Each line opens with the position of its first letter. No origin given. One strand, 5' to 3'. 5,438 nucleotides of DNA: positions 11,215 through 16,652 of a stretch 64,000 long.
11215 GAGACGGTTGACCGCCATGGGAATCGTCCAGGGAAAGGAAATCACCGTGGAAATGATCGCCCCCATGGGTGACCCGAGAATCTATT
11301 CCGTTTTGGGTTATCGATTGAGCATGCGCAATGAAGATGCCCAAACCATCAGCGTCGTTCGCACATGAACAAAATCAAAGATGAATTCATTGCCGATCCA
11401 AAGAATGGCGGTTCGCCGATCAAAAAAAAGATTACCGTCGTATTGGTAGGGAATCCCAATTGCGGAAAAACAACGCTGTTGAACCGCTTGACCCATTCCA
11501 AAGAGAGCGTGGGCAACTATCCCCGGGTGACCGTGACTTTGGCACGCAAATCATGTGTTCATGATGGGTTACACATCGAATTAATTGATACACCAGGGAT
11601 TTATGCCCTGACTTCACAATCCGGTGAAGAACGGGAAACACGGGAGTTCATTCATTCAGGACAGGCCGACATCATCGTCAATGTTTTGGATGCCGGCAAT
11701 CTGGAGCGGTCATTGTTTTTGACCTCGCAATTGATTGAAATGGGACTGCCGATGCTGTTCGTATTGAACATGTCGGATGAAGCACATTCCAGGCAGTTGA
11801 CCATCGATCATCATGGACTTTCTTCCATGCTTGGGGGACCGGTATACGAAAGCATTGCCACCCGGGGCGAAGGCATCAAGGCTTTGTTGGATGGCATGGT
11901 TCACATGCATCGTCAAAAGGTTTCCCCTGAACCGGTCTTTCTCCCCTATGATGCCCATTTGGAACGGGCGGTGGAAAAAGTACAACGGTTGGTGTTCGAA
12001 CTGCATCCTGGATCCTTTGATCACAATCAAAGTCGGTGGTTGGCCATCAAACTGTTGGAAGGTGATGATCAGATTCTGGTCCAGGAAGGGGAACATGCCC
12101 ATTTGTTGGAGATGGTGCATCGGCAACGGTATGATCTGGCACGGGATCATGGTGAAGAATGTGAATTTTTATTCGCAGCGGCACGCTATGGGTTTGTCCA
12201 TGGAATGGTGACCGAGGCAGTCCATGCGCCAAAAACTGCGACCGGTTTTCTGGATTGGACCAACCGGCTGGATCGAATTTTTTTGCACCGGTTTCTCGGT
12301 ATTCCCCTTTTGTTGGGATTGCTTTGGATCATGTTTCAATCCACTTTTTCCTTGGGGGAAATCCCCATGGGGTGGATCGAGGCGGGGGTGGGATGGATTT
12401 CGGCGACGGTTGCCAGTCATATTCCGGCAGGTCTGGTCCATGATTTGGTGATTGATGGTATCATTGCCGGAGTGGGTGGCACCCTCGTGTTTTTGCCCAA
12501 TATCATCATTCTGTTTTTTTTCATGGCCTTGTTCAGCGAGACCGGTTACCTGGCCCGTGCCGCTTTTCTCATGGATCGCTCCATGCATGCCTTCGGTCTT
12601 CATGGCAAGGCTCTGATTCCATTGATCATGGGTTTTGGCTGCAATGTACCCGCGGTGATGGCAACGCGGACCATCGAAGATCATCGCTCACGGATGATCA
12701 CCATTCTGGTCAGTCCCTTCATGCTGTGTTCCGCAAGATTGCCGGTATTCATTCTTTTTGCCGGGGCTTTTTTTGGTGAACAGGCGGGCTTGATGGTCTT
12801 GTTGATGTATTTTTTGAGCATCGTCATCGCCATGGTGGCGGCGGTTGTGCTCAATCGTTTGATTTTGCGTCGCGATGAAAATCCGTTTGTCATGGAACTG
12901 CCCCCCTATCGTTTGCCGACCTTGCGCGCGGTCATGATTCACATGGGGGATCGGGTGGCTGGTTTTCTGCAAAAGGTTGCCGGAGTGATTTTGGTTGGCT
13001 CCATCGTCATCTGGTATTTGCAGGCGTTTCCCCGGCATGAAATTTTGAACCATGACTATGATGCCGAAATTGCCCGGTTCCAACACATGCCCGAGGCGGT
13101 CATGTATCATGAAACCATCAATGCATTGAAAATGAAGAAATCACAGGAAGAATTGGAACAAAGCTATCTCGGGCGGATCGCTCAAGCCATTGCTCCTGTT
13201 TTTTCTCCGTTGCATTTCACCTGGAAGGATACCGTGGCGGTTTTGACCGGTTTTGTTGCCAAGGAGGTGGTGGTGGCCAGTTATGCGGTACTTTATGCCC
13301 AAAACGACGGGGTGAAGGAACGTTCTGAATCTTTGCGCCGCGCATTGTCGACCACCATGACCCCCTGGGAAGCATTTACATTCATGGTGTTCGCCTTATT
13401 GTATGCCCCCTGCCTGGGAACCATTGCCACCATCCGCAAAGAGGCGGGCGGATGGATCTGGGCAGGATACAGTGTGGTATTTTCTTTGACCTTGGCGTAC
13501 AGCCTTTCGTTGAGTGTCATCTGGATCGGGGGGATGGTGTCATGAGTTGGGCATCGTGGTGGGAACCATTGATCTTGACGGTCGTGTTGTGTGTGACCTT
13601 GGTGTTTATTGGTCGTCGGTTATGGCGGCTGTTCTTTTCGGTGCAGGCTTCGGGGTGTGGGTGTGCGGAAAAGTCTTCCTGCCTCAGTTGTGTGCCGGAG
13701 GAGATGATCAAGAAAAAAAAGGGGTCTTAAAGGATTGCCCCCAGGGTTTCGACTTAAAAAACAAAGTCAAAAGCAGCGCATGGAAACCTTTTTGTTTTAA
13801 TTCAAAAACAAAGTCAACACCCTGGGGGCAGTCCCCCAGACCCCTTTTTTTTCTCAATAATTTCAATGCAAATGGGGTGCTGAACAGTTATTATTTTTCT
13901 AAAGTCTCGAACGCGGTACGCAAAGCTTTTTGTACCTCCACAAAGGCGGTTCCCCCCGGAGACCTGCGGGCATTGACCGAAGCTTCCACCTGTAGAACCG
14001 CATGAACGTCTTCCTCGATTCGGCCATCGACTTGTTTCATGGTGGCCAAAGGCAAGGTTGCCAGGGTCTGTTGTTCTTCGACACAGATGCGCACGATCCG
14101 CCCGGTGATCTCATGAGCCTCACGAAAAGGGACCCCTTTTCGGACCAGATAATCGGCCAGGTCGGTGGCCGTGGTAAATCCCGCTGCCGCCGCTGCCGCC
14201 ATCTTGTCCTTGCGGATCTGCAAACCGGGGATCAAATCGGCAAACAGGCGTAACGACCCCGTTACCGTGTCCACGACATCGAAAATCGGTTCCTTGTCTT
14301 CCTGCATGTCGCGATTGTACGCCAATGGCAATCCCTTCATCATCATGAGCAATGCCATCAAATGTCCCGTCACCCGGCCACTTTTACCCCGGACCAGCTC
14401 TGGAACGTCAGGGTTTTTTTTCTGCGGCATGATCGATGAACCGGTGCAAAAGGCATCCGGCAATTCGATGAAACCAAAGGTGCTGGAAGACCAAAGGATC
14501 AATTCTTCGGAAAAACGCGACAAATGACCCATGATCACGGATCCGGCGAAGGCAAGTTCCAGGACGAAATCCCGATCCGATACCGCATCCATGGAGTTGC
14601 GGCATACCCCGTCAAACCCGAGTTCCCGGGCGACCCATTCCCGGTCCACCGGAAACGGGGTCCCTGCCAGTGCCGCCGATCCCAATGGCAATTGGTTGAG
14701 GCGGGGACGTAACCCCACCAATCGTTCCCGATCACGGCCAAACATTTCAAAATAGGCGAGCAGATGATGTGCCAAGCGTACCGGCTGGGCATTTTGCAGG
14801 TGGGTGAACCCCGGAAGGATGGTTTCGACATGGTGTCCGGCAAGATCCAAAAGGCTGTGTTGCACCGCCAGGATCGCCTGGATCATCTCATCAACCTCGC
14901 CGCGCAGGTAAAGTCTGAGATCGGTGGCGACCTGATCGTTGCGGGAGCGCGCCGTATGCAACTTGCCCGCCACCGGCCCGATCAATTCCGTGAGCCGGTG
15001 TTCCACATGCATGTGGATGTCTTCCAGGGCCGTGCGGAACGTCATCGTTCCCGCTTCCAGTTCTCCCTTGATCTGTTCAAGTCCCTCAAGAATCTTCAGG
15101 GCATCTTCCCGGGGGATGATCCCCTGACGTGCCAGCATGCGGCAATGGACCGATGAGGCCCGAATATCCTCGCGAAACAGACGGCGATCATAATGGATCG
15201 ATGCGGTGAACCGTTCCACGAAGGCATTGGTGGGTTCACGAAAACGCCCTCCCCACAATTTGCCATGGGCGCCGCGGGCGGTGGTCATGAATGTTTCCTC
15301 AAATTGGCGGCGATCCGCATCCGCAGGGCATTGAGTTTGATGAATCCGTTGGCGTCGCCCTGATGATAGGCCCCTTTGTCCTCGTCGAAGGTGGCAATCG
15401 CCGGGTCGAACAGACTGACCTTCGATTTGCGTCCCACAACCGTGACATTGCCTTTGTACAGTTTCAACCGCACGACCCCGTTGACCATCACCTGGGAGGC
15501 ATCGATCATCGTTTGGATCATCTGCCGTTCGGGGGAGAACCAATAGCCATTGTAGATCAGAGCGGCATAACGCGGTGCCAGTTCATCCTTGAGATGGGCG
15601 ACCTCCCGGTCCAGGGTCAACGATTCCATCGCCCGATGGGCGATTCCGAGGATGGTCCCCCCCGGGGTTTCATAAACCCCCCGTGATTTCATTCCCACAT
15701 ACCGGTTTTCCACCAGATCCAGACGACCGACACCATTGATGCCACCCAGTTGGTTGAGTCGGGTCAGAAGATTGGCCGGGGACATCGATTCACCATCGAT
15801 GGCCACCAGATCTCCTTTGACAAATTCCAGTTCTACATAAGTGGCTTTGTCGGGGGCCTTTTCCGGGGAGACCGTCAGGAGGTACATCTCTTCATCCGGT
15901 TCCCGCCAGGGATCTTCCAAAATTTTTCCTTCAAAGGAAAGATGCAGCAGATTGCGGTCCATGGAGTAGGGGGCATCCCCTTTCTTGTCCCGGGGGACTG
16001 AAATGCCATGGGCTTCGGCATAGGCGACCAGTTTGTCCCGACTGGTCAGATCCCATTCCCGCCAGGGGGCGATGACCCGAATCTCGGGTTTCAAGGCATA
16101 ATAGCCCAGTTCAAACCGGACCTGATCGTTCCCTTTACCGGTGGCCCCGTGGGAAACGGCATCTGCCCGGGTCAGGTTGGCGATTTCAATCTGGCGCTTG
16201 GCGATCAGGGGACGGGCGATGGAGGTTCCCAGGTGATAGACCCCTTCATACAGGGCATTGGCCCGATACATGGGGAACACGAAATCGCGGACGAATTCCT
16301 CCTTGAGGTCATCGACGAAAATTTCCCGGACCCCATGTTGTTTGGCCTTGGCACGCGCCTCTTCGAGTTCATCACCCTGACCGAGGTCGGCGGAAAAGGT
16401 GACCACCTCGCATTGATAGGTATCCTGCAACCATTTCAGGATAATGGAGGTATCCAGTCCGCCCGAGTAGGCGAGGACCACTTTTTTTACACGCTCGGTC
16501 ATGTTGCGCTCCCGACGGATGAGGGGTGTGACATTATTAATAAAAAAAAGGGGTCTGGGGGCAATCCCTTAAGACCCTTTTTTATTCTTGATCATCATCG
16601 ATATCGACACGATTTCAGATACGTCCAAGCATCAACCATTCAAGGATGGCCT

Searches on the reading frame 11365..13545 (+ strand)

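Call 14: search_protein_families(library=pfam, proteins=[window:11365-13545:+])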
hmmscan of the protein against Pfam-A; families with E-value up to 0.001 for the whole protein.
window:11365-13545:+ (726 aa): 9 families
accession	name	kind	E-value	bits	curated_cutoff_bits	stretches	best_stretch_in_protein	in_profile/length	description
PF02421.24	FeoB_N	-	3e-53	179.9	27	1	24-176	2-154/156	Ferrous iron transport protein B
PF07670.19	Gate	-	1.4e-40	138.4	29.6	2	374-469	2-104/104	Nucleoside recognition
PF01926.29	MMR_HSR1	-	6.2e-21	75.1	21.9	1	24-135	1-112/113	50S ribosome-binding GTPase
PF07664.17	FeoB_C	-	2.3e-19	69.3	26.6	1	478-530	1-54/54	Ferrous iron transport protein B C terminus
PF17910.6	FeoB_Cyto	-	2e-18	67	23.4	1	195-287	1-90/90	FeoB cytosolic helical domain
PF00350.29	Dynamin_N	-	3.3e-06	27.7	27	0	64-136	96-167/168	Dynamin family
PF09439.16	SRPRB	-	1.2e-05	25.2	25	1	21-109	2-81/178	Signal recognition particle receptor beta subunit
PF00009.33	GTP_EFTU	-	1.7e-05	24.9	26.5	0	22-180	3-184/188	Elongation factor Tu GTP binding domain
PF04548.22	AIG1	-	3.9e-05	23.5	27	1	24-88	2-68/212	AIG1 family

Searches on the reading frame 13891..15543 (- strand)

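Call 14: search_protein_families(library=pfam, proteins=[window:13891-15543:-])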
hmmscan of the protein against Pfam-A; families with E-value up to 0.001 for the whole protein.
window:13891-15543:- (550 aa): 2 families
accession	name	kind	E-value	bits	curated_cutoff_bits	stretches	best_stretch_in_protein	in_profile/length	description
PF00206.25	Lyase_1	-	1.4e-78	264.9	27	1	99-393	1-312/312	Lyase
PF14698.11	ASL_C2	-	1.6e-28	99.3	27.3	1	456-524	1-69/69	Argininosuccinate lyase C-terminal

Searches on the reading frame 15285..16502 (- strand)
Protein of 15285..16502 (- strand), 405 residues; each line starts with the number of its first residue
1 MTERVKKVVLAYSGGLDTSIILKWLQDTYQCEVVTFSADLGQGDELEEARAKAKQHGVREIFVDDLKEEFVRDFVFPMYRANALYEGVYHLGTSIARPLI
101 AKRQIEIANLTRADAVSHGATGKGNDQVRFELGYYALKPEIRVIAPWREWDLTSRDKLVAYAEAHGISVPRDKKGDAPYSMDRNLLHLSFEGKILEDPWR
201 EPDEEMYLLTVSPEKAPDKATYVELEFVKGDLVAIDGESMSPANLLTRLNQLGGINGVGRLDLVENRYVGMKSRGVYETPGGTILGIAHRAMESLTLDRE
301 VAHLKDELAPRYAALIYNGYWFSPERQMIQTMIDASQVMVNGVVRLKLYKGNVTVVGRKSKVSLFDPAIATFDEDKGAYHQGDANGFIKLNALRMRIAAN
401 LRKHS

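Call 14: search_protein_families(library=pfam, proteins=[window:15285-16502:-])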
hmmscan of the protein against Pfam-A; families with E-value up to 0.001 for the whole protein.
window:15285-16502:- (405 aa): 4 families
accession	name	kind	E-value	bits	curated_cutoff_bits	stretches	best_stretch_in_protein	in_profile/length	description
PF20979.2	Arginosuc_syn_C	-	7.4e-79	264.8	27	1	179-397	1-218/219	Arginosuccinate synthase C-terminal domain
PF00764.25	Arginosuc_synth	-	9.9e-64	214.7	27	1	7-167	1-161/162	Arginosuccinate synthase N-terminal HUP domain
PF00733.27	Asn_synthase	-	0.00013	22.2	21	1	13-70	25-84/354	Asparagine synthase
PF24167.1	DUF7411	-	0.00067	19.7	28.7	0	7-96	2-88/194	Family of unknown function (DUF7411)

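Call 21: find_related_loci(query=window:15285-16502:-, collection=genome_contigs, flank=10000)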
Query window:15285-16502:- (405 aa) in genome_contigs; peptide patterns used: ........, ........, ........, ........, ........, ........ (x = any residue, [..] = any of these).
600 stretches matched a pattern (row limit reached: there are more); 600 encode a relative of the query (tblastn E <= 1e-3); the best 80 are kept; 80 distinct loci.
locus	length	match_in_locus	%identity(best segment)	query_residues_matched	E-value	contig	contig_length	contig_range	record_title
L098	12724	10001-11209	80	1-403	0e+0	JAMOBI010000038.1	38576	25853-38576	MAG: Magnetococcus sp. YQC-9 scaffold_351, whole genome shotgun sequence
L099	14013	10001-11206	76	5-405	0e+0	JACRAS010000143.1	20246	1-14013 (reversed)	MAG: Betaproteobacteria bacterium isolate NC_groundwater_1600_Pr3_B-0.1um_63_13 SR-2_scaffold_141_2160332, whole genome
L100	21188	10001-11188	75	5-400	0e+0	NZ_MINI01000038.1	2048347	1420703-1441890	Pseudomonas putida strain KH-21-134 scaffold3_cov98, whole genome shotgun sequence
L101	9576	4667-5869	73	4-402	0e+0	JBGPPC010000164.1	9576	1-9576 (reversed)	MAG: Gammaproteobacteria bacterium isolate OBJ2_061818_050_23 k141_1349940_length_9576_cov_11.0057, whole genome shotgun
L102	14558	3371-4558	75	5-400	0e+0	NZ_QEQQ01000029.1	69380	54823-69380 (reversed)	Pseudomonas sp. CC120222-01a N430DRAFT_scaffold00029.29, whole genome shotgun sequence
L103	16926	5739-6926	75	5-400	0e+0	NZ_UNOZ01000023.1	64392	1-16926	Pseudomonas reidholzensis strain CCOS 865, whole genome shotgun sequence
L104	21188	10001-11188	75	5-400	0e+0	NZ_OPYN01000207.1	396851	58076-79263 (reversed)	Pseudomonas inefficax strain JV551A3, whole genome shotgun sequence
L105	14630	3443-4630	75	5-400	0e+0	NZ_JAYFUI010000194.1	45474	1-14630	Pseudomonas machongensis strain MH2 jcf7180000165391, whole genome shotgun sequence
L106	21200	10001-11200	74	5-403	0e+0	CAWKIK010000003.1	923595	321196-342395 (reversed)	MAG: uncultured Gammaproteobacteria bacterium isolate MFD01721.bin.1.106 genome assembly, contig: contig_24551, whole ge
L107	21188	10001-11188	75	5-400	0e+0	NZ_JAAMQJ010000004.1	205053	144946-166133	Pseudomonas entomophila strain 6C6 NODE_4_length_205053_cov_33.379757, whole genome shotgun sequence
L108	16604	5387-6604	72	1-405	0e+0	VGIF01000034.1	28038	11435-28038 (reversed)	MAG: Betaproteobacteria bacterium isolate K_Offshore_80m_m2_113 K_Offshore_80m_m2_113_Ga0194132_10003469, whole genome s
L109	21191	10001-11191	74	5-399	0e+0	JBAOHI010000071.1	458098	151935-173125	MAG: Candidatus Competibacter sp. isolate AS_Ams2_Bin13 np1-np2_contig_6750, whole genome shotgun sequence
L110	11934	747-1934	75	5-399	0e+0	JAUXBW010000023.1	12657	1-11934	MAG: Methyloprofundus sp. isolate CSMAG_2809 CSMAG_2809_k117_1313916_length_12657_cov_222.0000, whole genome shotgun seq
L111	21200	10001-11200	74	5-404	0e+0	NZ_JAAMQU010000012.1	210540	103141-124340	Pseudomonas japonica strain 66C3 NODE_12_length_210540_cov_58.362340, whole genome shotgun sequence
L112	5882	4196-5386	73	5-399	0e+0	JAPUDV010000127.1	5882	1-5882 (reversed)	MAG: Candidatus Competibacteraceae bacterium isolate labscale reactor_MAG8 NODE_7442_length_5882_cov_15.555346, whole ge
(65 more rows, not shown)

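Call 45: find_encoding_contigs(protein=window:15285-16502:-, flank=10000, max_places=10)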
Protein window:15285-16502:- (405 aa): 8 contigs read that carry it; 8 places shown.
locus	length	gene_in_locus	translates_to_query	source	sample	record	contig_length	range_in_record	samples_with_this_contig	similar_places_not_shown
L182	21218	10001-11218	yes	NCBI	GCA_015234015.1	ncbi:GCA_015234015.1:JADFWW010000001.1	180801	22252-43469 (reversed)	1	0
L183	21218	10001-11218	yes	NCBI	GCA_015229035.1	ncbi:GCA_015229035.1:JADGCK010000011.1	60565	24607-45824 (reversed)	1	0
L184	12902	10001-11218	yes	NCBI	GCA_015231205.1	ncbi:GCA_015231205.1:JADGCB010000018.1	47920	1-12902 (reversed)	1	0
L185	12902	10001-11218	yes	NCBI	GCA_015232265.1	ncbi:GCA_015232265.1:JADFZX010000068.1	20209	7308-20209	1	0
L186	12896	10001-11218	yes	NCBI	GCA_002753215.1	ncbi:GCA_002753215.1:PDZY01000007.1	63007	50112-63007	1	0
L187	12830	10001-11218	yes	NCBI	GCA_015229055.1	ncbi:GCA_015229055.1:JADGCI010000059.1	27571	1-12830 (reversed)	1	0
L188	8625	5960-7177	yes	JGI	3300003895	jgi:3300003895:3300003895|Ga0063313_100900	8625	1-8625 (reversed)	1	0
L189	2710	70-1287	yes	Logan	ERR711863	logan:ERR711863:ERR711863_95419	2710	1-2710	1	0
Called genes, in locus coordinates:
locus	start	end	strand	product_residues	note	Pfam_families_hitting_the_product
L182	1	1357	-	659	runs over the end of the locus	PF00580:UvrD-helicase, PF13245:AAA_19, PF13604:AAA_30 (faint), PF13361:UvrD_C, PF13538:UvrD_C_2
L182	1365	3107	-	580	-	PF00654:Voltage_CLC, PF00571:CBS (weak)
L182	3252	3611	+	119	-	-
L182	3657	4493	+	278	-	PF00106:adh_short, PF01370:Epimerase (weak), PF08643:DUF1776 (faint), PF08659:KR, PF13561:adh_short_C2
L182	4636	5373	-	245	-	PF07277:SapC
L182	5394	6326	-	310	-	PF13145:Rotamase_2, PF13616:Rotamase_3, PF00639:Rotamase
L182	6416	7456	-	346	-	PF13145:Rotamase_2, PF13616:Rotamase_3, PF00639:Rotamase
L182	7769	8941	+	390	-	PF00202:Aminotran_3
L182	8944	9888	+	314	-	PF02729:OTCace_N, PF00185:OTCace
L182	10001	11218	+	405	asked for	PF00764:Arginosuc_synth, PF20979:Arginosuc_syn_C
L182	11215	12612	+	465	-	PF00206:Lyase_1, PF14698:ASL_C2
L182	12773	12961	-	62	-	-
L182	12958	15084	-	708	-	PF00009:GTP_EFTU (faint), PF01926:MMR_HSR1, PF02421:FeoB_N, PF09439:SRPRB (weak), PF17910:FeoB_Cyto, PF07670:Gate, PF07664:FeoB_C, PF07670:Gate, +1 more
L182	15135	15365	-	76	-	PF04023:FeoA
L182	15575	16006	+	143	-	PF01475:FUR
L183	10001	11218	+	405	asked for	PF00764:Arginosuc_synth, PF20979:Arginosuc_syn_C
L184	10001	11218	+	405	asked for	PF00764:Arginosuc_synth, PF20979:Arginosuc_syn_C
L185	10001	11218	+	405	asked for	PF00764:Arginosuc_synth, PF20979:Arginosuc_syn_C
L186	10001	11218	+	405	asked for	PF00764:Arginosuc_synth, PF20979:Arginosuc_syn_C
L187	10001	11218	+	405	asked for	PF00764:Arginosuc_synth, PF20979:Arginosuc_syn_C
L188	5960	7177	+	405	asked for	PF00764:Arginosuc_synth, PF20979:Arginosuc_syn_C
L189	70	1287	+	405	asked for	PF00764:Arginosuc_synth, PF20979:Arginosuc_syn_C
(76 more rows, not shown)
